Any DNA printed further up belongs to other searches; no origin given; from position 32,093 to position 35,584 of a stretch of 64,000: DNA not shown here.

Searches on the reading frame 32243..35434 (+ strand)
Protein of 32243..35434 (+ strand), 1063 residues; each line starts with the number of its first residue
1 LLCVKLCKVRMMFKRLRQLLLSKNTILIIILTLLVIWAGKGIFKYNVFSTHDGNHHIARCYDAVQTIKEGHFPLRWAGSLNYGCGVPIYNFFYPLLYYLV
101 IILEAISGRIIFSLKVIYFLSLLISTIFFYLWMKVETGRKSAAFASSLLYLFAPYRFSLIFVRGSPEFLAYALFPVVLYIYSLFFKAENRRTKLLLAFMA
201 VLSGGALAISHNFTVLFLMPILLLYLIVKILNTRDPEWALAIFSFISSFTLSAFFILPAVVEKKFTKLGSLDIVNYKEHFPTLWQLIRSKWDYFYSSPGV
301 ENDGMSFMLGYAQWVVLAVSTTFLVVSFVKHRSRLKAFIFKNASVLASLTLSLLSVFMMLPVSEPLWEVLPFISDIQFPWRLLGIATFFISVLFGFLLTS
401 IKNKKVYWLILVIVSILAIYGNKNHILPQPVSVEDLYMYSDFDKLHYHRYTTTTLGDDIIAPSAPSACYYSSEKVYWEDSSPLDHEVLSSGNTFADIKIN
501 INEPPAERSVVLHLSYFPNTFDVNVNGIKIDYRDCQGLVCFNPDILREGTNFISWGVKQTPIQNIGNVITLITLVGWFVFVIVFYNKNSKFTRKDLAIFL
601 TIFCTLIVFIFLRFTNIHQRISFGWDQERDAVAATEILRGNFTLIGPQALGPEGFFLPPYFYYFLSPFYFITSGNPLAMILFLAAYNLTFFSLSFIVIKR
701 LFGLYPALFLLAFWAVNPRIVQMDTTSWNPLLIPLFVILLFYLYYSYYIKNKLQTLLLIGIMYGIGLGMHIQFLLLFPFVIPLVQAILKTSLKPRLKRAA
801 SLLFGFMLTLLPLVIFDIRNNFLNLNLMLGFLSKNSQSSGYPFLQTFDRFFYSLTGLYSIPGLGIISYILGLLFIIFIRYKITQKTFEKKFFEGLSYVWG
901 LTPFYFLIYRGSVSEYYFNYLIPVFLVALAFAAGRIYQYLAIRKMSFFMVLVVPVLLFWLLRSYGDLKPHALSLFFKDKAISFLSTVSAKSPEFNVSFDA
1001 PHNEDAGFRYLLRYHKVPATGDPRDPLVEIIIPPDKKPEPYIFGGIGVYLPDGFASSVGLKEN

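Call 7: search_protein_families(library=pfam, proteins=[window:32243-35434:+], max_evalue=0.01)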
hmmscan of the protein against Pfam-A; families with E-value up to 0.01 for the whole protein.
window:32243-35434:+ (1063 aa): 2 families
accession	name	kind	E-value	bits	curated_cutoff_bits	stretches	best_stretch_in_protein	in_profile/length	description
PF10131.15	PTPS_related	-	7e-11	41.7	26.4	1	89-440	1-324/621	6-pyruvoyl-tetrahydropterin synthase related domain; membrane protein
PF13231.12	PMT_2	-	0.00013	22.6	26.1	2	658-804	3-150/160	Dolichyl-phosphate-mannose-protein mannosyltransferase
